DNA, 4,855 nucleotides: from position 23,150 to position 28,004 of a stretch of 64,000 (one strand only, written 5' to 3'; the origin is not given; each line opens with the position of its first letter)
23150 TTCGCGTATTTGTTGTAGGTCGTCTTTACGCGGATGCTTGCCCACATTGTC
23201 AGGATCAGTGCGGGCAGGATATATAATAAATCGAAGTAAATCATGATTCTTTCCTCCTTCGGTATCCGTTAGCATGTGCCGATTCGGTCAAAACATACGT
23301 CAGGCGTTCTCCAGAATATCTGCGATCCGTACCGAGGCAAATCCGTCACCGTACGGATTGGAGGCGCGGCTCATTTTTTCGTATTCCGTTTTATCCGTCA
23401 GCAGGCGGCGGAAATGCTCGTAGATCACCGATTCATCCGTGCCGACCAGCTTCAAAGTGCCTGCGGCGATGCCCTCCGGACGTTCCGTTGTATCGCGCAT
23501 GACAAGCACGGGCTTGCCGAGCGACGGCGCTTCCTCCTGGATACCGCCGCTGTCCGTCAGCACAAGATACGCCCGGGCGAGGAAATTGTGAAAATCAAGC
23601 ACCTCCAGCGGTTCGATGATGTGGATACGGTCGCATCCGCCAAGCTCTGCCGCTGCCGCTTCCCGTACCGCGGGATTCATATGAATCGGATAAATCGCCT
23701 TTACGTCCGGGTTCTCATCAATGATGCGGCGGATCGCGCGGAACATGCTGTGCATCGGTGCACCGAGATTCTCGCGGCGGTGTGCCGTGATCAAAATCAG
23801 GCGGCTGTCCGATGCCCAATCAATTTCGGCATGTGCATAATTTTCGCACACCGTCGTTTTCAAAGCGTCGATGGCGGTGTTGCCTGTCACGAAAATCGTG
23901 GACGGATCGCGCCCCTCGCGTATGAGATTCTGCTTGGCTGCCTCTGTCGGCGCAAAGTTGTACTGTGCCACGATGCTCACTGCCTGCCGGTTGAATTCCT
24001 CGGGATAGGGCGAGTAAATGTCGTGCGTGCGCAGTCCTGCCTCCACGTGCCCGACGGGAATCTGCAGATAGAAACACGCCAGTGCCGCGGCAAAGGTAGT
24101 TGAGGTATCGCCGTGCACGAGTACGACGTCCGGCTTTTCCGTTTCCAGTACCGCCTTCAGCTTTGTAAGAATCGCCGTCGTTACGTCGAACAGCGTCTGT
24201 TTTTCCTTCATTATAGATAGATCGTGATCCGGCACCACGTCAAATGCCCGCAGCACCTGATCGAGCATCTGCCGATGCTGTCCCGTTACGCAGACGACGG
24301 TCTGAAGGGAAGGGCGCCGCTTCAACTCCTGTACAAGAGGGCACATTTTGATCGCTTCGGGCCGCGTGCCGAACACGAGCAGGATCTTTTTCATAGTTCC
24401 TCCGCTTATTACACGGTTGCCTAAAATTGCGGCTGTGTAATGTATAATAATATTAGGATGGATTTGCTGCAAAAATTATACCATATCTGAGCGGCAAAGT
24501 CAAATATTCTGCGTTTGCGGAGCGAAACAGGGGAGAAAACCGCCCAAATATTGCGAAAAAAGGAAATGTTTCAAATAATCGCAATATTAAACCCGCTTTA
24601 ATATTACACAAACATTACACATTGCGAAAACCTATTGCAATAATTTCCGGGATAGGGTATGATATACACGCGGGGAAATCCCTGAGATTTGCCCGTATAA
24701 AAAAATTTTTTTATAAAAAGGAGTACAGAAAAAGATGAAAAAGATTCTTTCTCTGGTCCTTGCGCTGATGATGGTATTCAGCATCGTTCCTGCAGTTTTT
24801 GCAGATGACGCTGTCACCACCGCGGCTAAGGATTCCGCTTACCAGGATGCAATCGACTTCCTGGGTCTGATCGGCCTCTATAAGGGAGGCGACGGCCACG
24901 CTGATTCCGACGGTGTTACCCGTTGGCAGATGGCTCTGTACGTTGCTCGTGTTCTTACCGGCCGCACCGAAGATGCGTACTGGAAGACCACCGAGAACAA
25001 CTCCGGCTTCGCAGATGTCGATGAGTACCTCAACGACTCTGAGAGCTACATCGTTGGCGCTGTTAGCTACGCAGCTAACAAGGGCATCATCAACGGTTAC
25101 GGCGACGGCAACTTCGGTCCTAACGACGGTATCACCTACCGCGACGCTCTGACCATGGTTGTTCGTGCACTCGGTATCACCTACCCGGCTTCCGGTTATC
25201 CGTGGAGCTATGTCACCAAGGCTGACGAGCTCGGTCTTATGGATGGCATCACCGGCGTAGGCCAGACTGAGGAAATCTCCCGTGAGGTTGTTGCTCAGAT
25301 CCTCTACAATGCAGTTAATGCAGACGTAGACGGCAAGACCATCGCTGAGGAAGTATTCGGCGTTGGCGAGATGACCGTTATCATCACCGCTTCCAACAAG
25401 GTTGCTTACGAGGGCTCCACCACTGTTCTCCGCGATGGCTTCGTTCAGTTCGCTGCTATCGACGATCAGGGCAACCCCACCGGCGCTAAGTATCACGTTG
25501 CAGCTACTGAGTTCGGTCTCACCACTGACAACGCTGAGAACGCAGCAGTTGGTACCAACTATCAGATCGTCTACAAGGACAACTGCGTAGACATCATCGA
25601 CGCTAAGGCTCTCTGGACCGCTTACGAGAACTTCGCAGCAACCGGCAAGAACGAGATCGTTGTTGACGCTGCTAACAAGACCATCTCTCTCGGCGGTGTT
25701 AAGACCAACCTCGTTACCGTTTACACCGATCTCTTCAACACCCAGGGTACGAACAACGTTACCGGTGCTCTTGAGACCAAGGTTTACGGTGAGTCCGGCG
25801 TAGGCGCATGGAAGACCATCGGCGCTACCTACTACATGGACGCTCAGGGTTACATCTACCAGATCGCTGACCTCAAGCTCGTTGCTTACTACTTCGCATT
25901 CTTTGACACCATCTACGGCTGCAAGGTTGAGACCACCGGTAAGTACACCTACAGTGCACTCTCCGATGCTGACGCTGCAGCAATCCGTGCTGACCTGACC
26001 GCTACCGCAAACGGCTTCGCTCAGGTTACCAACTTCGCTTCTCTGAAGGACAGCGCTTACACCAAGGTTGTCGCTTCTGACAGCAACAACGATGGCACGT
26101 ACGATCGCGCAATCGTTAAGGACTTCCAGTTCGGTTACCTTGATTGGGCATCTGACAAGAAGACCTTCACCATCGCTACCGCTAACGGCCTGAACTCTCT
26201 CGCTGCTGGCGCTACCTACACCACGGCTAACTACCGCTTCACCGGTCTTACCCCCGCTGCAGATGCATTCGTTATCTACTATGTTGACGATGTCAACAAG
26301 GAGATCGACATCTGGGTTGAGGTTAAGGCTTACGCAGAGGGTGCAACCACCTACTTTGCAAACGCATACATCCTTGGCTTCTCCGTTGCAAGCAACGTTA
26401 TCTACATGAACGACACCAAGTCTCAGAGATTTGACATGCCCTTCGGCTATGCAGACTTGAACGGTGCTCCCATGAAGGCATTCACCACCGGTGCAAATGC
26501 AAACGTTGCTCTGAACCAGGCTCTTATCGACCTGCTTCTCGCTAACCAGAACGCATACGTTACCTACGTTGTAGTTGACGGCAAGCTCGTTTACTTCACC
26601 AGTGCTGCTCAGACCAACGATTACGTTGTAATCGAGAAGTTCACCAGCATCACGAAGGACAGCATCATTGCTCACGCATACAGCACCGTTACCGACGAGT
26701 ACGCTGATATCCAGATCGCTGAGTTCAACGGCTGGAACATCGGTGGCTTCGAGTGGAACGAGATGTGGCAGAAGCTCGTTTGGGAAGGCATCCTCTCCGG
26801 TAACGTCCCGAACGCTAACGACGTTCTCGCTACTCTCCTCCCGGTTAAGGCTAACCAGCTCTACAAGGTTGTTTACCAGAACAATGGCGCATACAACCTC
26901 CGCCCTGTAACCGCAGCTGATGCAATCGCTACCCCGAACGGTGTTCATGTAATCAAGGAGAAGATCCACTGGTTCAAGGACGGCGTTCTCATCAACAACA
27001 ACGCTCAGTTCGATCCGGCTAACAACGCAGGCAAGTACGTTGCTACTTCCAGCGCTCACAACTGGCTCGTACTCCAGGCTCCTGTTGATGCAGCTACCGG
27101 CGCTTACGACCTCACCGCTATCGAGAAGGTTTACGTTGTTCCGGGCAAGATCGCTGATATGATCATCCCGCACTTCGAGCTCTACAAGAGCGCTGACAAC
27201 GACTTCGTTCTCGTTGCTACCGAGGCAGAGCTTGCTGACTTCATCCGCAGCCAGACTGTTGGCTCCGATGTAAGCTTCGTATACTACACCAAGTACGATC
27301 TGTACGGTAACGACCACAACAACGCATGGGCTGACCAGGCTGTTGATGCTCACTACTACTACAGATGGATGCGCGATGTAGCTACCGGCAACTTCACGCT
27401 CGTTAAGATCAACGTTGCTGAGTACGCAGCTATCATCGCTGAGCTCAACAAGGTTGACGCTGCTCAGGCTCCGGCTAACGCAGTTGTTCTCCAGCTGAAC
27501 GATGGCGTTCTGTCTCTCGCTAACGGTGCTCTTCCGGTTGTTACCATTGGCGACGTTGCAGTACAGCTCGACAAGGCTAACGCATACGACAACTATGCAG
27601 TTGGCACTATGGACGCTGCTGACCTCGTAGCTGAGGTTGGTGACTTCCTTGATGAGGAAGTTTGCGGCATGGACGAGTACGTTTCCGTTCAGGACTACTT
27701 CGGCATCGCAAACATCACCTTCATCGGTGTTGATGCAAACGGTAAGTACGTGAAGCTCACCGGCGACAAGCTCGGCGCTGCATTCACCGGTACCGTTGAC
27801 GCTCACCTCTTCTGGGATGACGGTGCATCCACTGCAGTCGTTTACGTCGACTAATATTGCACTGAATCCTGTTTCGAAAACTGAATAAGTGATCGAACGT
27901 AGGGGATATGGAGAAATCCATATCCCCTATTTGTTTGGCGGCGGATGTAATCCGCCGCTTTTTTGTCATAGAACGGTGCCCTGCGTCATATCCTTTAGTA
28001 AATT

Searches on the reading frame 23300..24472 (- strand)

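Call 49: search_protein_families(library=pfam, proteins=[window:23300-24472:-], max_evalue=0.00001)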
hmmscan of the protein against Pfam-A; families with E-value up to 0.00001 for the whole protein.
window:23300-24472:- (390 aa): 2 families
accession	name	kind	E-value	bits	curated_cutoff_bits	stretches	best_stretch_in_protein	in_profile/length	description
PF02350.25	Epimerase_2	-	1.1e-124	416.3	30.6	1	48-388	1-347/347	UDP-N-acetylglucosamine 2-epimerase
PF13439.12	Glyco_transf_4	-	7.9e-06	26.4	28.5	0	59-196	24-162/170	Glycosyltransferase Family 4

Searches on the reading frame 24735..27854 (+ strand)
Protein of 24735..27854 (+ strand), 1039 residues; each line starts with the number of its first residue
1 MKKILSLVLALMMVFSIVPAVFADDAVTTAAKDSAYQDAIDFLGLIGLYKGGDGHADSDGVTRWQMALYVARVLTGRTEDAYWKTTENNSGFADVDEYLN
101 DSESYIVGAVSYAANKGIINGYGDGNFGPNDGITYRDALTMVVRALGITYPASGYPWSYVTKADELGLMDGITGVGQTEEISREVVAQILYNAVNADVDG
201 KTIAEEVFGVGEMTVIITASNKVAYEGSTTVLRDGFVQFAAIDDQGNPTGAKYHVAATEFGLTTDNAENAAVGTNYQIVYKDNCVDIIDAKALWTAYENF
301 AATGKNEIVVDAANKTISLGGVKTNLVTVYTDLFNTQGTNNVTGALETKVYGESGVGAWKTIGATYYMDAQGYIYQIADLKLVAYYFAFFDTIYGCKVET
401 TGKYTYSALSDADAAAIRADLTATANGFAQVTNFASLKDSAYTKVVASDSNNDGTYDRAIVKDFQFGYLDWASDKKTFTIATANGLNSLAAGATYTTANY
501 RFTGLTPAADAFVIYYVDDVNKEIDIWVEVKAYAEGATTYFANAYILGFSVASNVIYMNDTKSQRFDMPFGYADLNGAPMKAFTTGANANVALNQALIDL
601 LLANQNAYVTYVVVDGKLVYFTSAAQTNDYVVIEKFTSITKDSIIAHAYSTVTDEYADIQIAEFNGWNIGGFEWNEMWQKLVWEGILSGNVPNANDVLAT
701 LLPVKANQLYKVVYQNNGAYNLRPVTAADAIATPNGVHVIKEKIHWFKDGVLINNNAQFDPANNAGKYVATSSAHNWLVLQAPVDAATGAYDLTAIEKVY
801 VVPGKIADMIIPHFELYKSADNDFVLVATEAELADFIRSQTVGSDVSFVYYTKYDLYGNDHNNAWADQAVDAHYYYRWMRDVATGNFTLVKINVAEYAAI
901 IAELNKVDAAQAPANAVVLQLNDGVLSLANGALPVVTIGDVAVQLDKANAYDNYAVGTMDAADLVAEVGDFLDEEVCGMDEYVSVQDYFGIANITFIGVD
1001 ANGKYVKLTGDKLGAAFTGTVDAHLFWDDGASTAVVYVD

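Call 7: search_protein_families(library=pfam, proteins=[window:24735-27854:+], max_evalue=0.001)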
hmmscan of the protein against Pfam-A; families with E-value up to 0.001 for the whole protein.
window:24735-27854:+ (1039 aa): 1 family
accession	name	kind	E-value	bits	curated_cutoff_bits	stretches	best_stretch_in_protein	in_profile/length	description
PF00395.25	SLH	-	2.2e-10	40.8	20.8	1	104-138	10-43/44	S-layer homology domain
